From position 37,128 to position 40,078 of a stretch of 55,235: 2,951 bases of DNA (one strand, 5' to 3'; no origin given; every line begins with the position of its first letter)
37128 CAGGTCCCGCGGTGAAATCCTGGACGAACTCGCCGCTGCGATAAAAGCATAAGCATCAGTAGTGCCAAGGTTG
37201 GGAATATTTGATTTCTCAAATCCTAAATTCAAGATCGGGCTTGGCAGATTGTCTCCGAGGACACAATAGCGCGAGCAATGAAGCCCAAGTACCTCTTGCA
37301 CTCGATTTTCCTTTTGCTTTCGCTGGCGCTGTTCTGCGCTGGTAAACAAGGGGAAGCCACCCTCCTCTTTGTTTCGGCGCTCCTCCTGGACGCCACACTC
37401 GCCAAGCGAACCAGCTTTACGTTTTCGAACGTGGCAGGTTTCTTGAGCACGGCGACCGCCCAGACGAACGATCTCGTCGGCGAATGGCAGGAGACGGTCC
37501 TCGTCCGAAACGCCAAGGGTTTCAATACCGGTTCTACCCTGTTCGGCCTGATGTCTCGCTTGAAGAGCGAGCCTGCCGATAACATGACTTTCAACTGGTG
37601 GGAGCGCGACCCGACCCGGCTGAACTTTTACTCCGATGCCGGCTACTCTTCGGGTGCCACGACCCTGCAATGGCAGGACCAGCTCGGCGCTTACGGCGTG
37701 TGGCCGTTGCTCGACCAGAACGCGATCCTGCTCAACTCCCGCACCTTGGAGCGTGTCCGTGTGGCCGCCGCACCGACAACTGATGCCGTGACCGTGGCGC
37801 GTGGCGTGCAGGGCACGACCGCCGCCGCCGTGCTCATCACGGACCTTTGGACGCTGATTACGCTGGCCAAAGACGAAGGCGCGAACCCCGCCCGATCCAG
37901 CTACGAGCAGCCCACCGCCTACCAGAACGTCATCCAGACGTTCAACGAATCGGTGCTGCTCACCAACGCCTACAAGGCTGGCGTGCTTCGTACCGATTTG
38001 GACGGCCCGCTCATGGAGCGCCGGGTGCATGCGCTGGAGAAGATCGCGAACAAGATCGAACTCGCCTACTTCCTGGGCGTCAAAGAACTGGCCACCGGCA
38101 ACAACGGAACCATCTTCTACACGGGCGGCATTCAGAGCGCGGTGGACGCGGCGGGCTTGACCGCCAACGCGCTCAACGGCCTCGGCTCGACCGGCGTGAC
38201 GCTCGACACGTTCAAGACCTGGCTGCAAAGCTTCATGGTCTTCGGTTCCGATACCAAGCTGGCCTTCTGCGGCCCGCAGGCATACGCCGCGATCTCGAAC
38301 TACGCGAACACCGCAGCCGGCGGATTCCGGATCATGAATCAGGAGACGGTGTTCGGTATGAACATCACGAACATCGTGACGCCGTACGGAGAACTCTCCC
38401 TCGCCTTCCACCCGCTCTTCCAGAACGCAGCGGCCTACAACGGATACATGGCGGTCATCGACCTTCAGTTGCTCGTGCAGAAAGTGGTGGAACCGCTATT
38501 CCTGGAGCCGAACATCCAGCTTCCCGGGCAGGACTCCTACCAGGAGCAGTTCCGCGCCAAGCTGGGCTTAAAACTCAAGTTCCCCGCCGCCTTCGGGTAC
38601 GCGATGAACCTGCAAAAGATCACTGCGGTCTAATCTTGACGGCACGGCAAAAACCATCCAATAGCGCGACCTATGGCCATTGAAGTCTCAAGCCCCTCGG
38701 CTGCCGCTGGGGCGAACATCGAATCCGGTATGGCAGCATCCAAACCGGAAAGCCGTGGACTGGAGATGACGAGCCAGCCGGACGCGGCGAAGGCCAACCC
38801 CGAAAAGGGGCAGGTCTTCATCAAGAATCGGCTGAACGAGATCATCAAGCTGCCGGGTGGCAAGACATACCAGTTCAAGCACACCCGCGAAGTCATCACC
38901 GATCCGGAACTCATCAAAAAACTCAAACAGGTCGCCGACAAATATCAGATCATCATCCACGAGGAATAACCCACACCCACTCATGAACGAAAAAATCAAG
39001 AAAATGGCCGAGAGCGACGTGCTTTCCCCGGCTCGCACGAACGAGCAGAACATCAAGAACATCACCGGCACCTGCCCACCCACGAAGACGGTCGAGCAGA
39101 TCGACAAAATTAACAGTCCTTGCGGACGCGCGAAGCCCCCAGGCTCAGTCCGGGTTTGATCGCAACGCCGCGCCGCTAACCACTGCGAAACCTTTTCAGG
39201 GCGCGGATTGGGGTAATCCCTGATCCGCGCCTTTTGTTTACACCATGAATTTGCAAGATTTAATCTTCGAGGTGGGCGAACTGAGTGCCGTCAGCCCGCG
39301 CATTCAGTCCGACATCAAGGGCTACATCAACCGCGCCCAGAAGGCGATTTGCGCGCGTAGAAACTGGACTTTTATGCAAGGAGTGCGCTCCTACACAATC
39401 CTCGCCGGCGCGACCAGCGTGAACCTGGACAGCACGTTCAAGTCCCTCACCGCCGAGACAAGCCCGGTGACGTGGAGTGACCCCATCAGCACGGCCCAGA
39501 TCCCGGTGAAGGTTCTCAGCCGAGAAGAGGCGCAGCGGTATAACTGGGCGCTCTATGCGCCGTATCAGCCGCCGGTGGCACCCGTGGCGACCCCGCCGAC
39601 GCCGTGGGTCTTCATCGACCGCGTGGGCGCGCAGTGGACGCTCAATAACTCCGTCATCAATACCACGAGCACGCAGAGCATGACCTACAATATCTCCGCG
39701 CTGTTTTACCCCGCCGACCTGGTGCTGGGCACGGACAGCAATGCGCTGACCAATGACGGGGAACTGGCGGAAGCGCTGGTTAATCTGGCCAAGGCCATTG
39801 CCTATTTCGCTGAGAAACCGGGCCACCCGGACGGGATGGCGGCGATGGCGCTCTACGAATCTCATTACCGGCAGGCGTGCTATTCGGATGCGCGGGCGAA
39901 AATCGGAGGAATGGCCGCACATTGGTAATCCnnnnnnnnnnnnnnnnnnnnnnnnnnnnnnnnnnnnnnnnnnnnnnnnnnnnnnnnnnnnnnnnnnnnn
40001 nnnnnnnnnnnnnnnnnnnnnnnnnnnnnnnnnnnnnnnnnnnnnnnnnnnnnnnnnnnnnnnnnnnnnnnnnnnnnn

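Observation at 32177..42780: Four copies of a bipartite late element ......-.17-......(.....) in front of head and virion genes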

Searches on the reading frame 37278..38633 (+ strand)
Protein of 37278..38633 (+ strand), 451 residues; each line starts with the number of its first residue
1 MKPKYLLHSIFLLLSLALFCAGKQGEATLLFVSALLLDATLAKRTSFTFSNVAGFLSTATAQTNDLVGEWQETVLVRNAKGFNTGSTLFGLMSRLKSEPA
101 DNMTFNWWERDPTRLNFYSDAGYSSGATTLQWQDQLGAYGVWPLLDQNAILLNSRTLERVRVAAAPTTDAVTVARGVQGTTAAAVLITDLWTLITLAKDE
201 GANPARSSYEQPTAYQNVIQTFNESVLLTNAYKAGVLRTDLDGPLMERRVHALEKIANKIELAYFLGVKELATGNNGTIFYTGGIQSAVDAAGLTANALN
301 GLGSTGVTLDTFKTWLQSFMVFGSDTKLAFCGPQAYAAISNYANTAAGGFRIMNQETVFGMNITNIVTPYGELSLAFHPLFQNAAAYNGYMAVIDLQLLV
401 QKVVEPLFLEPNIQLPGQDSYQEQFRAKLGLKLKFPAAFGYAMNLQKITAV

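Call 13: search_protein_families(library=phrogs, proteins=[window:37278-38633:+], max_evalue=0.01)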
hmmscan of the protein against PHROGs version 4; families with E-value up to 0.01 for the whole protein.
window:37278-38633:+ (451 aa): 1 family
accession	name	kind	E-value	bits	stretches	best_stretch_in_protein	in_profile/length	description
phrog_1328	-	head and packaging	5.6e-13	49.9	1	97-447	45-308/583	major head protein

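Call 14: search_protein_families(library=pfam, proteins=[window:37278-38633:+], max_evalue=0.01)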
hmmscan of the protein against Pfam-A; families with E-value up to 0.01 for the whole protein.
window:37278-38633:+ (451 aa): 1 family
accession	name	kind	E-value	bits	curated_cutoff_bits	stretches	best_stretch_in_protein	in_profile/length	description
PF17236.8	SU10_MCP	-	2.3e-23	83.6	24.1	1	91-445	28-291/292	SU10 major capsid protein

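Call 15: find_related_loci(query=window:37278-38633:+, collection=viral_contigs, flank=10000)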
Query window:37278-38633:+ (451 aa) in viral_contigs; peptide patterns used: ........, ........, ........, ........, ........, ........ (x = any residue, [..] = any of these).
14 stretches matched a pattern; 6 encode a relative of the query (tblastn E <= 1e-3); 6 distinct loci.
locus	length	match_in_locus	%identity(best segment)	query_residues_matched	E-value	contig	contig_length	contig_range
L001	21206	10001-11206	65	48-448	4e-174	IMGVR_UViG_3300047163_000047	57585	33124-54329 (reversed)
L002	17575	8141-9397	54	49-449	2e-136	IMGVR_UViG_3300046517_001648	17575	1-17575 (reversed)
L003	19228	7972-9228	54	49-449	2e-136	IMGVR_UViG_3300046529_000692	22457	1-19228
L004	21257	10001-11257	54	49-449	2e-136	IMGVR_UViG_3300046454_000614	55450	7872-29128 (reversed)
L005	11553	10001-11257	54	49-449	2e-136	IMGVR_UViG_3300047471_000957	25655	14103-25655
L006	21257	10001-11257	54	49-449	2e-136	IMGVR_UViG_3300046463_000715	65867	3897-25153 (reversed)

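Call 32: find_related_loci(query=A1, collection=genome_contigs, flank=10000)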
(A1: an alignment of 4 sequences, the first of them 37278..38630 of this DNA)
Query A1 (451 aa) in genome_contigs; peptide patterns used: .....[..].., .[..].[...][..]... (x = any residue, [..] = any of these).
60 stretches matched a pattern, but none encodes a relative of the query by tblastn (E <= 1e-3).
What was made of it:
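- Tried and rejected: No prophage relative was found (call 32).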

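Call 33: find_homologous_proteins(query=window:37278-38630:+, max_evalue=1e-20)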
Query window:37278-38630:+ (451 aa): 365 proteins with E <= 1e-20 among 8000 candidates; the best 120 are listed.
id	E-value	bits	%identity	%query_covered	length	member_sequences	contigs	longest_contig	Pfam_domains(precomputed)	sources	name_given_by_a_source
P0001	3.5e-232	789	82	95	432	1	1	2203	PF17236.9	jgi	jgi:hypothetical protein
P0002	2.9e-201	687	76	89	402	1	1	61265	PF17236.9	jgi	jgi:hypothetical protein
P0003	6.1e-197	673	75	89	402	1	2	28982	PF17236.9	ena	-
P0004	3.4e-190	651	73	90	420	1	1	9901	PF17236.9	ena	-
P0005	4.7e-189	647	73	89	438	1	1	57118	PF17236.9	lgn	-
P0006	7.7e-187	640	67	100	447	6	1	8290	PF17236.9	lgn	-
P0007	4.9e-180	617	65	98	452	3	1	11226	PF17236.9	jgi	-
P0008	9.7e-178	610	64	100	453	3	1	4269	PF17236.9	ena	-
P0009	5.7e-175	600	68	89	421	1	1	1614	PF17236.9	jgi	jgi:hypothetical protein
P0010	2.9e-174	598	68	89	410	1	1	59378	PF17236.9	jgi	jgi:hypothetical protein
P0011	8.3e-174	597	67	88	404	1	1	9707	PF17236.9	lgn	-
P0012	2.2e-172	592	66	88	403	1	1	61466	PF17236.9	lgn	-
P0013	4.3e-172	591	67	89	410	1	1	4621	PF17236.9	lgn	-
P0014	6.2e-171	587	67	89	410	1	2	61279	PF17236.9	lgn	-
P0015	1.8e-170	586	66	89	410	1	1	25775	PF17236.9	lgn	-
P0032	2.2e-156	539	57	100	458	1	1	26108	PF17236.9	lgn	-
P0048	2.5e-148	513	56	100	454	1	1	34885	PF17236.9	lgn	-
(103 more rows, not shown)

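Call 36: find_encoding_contigs(protein=P0002, flank=10000, max_places=2)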
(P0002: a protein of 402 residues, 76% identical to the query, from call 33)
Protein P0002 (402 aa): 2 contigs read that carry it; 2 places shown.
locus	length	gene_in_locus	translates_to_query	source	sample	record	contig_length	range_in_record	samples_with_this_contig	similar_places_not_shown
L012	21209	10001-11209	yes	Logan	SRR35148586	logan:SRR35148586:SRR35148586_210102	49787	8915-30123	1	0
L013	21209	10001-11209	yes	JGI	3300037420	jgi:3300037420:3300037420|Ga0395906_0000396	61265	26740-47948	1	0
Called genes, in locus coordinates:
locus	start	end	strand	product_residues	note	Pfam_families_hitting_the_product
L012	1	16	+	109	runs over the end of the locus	-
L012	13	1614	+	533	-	PF03237:Terminase_6N (weak), PF04466:Terminase_3 (faint)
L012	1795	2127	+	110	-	-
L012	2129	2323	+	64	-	-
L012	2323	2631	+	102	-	-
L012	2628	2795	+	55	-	-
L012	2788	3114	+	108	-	-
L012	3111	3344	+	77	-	PF13619:KTSC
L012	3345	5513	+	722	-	PF23899:SU10_portal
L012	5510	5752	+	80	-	-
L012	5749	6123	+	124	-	-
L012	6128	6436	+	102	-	-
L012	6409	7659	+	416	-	-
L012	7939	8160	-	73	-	-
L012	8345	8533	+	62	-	-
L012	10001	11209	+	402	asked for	PF17236:SU10_MCP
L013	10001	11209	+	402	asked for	PF17236:SU10_MCP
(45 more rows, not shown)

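Call 37: find_encoding_contigs(protein=P0001, flank=10000, max_places=2)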
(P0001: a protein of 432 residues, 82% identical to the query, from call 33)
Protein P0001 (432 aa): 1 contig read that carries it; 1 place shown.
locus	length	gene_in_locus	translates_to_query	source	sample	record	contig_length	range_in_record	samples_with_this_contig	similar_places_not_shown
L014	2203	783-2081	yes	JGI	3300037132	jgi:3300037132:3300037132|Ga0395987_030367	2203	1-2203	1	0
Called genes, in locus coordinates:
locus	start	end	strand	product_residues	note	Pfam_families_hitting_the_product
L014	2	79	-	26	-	?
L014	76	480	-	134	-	-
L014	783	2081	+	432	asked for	PF17236:SU10_MCP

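Call 38: find_encoding_contigs(protein=P0005, flank=10000, max_places=2)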
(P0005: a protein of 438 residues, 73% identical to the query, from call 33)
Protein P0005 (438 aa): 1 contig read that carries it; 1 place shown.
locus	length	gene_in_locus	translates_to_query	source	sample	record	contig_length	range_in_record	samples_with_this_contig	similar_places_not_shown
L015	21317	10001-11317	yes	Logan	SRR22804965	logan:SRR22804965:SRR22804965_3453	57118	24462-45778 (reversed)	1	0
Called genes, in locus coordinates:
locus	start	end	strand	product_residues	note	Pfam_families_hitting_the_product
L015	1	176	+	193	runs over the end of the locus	-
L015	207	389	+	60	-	-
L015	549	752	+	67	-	-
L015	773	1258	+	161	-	-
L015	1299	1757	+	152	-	-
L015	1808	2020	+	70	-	-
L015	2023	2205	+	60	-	-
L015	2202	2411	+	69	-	-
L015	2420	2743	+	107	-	-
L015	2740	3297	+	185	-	-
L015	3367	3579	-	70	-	PF13619:KTSC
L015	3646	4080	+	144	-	-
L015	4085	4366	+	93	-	-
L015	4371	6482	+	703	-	PF23899:SU10_portal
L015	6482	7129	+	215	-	PF17338:GP88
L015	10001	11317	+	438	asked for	PF17236:SU10_MCP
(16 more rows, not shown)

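Call 46: find_encoding_contigs(protein=P0006, flank=10000, max_places=1)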
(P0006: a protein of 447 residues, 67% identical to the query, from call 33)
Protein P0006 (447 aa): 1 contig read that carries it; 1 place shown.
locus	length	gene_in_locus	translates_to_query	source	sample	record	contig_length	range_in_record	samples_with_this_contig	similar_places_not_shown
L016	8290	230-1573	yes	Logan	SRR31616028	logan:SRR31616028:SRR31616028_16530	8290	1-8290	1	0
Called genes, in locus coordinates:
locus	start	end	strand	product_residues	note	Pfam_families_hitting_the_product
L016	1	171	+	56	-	?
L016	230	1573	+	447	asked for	PF17236:SU10_MCP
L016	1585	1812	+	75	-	-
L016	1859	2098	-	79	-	-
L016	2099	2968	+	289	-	-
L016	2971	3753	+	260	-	-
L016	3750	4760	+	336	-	-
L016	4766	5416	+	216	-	-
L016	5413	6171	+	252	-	-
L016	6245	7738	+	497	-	-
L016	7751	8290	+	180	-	?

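Call 47: find_encoding_contigs(protein=P0007, flank=10000, max_places=1)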
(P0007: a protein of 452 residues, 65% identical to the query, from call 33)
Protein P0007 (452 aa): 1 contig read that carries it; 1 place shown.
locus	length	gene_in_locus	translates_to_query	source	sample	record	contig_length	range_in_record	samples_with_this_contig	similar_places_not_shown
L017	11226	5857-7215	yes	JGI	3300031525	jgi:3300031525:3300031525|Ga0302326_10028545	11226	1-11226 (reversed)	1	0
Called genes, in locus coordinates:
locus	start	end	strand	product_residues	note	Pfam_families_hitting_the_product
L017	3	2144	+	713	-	?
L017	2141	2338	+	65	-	-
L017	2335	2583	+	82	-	-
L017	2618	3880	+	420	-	-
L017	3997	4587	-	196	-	-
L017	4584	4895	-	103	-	-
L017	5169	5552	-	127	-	-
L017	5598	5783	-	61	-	-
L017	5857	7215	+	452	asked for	PF17236:SU10_MCP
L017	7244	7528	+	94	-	-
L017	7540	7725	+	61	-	-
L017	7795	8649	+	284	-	-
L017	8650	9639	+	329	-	-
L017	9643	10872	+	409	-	-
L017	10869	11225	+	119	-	?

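Call 48: find_encoding_contigs(protein=P0032, flank=10000, max_places=1)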
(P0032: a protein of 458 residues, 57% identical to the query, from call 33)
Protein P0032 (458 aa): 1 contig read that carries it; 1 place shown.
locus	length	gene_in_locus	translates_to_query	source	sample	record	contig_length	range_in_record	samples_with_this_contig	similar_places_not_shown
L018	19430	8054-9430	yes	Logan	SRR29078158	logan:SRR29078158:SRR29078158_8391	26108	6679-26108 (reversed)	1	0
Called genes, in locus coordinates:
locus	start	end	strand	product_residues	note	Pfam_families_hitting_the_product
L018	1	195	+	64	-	?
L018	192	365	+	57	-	-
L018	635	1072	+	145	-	-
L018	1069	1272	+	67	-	-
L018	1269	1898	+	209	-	-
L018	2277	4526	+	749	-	PF23899:SU10_portal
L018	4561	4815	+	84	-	-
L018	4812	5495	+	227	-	-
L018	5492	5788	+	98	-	-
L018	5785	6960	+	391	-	-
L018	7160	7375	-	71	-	-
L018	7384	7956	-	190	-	-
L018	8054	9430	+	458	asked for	PF17236:SU10_MCP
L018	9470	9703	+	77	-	-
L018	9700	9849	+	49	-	-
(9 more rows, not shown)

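Call 49: find_encoding_contigs(protein=P0048, flank=10000, max_places=1)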
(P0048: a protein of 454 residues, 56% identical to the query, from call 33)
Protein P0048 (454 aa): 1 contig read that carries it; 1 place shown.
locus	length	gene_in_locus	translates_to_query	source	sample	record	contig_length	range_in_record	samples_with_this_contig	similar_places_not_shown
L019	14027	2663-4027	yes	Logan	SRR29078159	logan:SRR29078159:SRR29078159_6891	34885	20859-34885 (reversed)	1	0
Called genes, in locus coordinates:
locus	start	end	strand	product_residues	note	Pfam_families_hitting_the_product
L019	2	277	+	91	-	?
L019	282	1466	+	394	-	-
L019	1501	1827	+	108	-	-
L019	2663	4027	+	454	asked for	PF17236:SU10_MCP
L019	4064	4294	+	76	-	-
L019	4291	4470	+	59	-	-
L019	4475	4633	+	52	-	-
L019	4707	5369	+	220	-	PF24175:SU10_adaptor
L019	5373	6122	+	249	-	-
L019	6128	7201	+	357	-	-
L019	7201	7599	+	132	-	-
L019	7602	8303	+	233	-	-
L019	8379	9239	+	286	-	-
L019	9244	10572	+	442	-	-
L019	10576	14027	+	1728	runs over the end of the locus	-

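Call 55: find_related_loci(query=window:37278-38633:+, collection=metagenome_contigs, flank=10000)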
Query window:37278-38633:+ (451 aa) in metagenome_contigs; peptide patterns used: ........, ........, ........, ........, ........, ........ (x = any residue, [..] = any of these).
235 stretches matched a pattern; 9 encode a relative of the query (tblastn E <= 1e-3); 9 distinct loci.
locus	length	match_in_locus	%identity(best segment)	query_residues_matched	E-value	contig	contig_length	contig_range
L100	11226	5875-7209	65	10-450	0e+0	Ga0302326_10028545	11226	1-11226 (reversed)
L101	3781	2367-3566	62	50-450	7e-170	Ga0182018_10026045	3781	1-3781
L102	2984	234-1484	56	49-450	1e-153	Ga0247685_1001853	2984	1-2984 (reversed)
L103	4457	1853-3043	58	65-450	1e-148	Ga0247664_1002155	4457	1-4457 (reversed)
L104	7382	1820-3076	54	47-450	3e-140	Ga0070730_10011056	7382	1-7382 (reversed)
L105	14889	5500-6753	55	47-449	9e-135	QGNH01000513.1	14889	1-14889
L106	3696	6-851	58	173-449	7e-106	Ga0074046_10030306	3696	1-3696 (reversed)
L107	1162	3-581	61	256-449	5e-80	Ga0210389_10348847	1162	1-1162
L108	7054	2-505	66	283-450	5e-67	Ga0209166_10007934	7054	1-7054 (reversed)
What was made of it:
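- Tried and rejected: Nothing closer than 65% identity was found (call 55).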

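Call 104: find_encoding_contigs(protein=window:37278-38633:+, flank=7000, max_places=4)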
Protein window:37278-38633:+ (451 aa): 1 contig read that carries it; 1 place shown.
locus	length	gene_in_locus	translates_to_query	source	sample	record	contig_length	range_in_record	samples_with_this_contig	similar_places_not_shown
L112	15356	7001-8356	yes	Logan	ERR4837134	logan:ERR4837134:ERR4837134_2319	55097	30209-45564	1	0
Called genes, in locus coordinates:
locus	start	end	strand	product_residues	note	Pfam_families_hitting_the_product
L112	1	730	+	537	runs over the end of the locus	PF04466:Terminase_3 (faint), PF03237:Terminase_6N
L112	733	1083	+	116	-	-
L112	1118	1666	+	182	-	-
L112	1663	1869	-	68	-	PF13619:KTSC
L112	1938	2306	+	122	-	-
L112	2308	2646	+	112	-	-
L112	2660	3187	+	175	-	-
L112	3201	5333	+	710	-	PF16510:P22_portal (faint), PF23899:SU10_portal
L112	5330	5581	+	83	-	-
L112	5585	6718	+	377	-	-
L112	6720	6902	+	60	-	-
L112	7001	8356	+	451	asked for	PF17236:SU10_MCP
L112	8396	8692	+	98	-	-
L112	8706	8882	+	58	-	-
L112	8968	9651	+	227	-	PF24175:SU10_adaptor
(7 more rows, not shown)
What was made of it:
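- On Leaderless gene: An independent gene caller picks the same starts (call 104).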

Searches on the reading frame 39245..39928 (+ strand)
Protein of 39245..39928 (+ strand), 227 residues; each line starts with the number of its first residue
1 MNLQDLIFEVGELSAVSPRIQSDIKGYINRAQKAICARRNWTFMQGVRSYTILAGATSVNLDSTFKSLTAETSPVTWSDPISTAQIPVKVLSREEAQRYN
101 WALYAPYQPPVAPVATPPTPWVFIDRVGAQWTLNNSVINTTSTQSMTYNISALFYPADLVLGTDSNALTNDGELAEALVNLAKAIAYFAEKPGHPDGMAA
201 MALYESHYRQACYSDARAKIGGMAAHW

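Call 13: search_protein_families(library=phrogs, proteins=[window:39245-39928:+], max_evalue=0.01)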
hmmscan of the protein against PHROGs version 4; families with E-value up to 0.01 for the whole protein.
window:39245-39928:+ (227 aa): 0 families

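Call 14: search_protein_families(library=pfam, proteins=[window:39245-39928:+], max_evalue=0.01)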
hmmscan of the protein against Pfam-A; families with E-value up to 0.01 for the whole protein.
window:39245-39928:+ (227 aa): 1 family
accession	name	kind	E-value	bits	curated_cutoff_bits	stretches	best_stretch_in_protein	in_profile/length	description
PF24175.2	SU10_adaptor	-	1.5e-09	39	27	1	1-210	1-176/194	SU10 adaptor protein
